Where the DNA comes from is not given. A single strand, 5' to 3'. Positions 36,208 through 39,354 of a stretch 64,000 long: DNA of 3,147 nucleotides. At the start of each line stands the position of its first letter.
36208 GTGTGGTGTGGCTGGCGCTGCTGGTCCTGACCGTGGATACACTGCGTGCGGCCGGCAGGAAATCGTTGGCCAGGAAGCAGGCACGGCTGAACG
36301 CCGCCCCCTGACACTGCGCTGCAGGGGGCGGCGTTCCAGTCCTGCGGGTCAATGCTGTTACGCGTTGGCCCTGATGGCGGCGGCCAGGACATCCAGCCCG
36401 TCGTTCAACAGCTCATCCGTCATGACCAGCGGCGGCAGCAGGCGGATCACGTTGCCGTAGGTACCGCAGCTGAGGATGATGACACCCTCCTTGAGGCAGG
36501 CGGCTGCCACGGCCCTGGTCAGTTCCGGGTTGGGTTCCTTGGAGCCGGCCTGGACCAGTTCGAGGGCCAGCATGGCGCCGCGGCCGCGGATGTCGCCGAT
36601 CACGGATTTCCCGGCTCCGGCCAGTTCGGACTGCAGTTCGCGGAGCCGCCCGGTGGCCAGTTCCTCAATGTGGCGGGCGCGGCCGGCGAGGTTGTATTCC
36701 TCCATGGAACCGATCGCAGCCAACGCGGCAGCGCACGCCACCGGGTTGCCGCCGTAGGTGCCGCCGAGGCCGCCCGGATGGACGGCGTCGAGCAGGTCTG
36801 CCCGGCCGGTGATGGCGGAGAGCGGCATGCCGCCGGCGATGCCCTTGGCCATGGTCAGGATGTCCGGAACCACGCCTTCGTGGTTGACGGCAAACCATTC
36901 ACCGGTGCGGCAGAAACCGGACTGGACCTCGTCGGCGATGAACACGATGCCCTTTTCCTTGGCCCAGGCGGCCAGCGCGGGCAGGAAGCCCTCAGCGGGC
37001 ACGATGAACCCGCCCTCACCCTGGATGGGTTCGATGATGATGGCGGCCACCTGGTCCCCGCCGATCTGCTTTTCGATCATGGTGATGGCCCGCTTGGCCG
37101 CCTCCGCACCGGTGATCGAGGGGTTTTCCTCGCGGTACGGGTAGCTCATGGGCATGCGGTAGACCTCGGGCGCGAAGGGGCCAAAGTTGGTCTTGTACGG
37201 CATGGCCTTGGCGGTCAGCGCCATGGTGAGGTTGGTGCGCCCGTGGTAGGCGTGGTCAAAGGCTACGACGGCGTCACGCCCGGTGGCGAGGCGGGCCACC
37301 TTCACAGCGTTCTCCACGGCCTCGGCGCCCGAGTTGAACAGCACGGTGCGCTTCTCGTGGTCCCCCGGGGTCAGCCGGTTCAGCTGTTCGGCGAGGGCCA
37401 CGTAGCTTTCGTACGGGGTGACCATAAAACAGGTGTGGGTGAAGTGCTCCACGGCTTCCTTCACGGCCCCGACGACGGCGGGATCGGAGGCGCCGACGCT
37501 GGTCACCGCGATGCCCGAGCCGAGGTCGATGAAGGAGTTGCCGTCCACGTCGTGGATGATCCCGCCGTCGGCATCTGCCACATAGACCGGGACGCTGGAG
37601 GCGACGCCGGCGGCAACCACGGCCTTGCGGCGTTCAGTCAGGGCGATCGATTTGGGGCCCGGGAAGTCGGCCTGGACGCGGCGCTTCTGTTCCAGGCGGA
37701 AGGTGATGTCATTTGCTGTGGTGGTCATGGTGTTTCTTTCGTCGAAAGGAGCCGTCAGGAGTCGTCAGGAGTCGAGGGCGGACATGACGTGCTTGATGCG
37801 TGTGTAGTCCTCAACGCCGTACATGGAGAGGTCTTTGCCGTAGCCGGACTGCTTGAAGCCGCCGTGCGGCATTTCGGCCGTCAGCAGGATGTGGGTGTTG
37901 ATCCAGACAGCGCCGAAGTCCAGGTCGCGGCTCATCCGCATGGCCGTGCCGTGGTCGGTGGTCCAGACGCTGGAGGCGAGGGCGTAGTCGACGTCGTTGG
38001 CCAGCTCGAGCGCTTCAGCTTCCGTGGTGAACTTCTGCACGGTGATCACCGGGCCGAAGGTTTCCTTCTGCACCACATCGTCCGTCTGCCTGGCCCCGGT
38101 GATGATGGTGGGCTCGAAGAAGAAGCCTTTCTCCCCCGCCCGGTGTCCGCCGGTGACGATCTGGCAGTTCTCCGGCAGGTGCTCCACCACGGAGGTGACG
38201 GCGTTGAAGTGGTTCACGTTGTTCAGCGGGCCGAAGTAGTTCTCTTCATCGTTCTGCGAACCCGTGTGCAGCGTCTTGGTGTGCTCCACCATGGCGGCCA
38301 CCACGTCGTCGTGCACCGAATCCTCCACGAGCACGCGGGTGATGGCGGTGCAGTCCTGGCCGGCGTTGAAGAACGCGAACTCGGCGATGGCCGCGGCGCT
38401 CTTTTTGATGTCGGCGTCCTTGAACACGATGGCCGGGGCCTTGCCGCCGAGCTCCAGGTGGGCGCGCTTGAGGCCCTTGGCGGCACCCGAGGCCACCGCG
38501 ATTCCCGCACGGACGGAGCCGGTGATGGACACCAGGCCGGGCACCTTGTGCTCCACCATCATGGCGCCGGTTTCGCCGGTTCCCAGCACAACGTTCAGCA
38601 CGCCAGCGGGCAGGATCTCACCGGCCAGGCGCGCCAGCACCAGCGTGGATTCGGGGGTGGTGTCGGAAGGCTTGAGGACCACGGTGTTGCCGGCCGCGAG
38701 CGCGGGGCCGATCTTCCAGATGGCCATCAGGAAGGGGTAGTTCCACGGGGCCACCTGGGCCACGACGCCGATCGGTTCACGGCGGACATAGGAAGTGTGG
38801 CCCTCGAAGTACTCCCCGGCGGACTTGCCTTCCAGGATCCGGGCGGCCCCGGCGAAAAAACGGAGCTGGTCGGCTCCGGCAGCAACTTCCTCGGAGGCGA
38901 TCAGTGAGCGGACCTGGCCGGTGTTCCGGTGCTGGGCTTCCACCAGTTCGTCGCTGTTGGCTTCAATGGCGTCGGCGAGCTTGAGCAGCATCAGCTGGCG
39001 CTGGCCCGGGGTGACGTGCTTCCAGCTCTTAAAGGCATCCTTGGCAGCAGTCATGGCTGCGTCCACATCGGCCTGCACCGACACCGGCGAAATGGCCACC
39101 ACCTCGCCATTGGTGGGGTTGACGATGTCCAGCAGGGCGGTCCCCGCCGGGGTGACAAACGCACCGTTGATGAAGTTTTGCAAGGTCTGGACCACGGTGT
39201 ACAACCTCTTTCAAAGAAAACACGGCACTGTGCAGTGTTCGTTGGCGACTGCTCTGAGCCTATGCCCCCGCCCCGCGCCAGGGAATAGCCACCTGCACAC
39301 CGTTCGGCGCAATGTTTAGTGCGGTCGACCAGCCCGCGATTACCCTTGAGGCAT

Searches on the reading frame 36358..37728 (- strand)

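Call 42: search_protein_families(library=pfam, proteins=[window:36358-37728:-], max_evalue=0.001)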
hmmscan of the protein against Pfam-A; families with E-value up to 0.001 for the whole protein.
window:36358-37728:- (456 aa): 2 families
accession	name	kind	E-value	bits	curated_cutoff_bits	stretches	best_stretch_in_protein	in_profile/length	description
PF00202.27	Aminotran_3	-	1.3e-127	426.3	30.5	1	45-452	8-403/403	Aminotransferase class-III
PF00155.27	Aminotran_1_2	-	0.00015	21.5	19.7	0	227-429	147-343/361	Aminotransferase class I and II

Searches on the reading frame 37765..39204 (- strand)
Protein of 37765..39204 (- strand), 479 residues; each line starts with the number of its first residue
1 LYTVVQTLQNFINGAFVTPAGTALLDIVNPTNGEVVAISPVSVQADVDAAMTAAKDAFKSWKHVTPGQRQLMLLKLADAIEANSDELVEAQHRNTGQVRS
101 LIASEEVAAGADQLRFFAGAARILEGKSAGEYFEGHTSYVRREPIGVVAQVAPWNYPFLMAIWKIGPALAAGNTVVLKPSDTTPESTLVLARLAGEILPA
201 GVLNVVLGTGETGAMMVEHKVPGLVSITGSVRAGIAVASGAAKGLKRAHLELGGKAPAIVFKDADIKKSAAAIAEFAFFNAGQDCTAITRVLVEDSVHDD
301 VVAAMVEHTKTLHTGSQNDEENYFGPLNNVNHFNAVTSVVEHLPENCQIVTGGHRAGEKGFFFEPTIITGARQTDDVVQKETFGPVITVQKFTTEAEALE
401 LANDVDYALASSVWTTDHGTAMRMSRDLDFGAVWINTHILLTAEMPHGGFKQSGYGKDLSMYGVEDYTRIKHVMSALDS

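Call 42: search_protein_families(library=pfam, proteins=[window:37765-39204:-], max_evalue=0.001)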
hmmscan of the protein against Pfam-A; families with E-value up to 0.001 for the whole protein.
window:37765-39204:- (479 aa): 2 families
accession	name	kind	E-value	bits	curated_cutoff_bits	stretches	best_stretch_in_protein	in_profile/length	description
PF00171.27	Aldedh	-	2.9e-151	504.6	23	1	20-473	5-461/461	Aldehyde dehydrogenase family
PF07368.16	DUF1487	-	0.00019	21.4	23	1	259-438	9-169/215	Protein of unknown function (DUF1487)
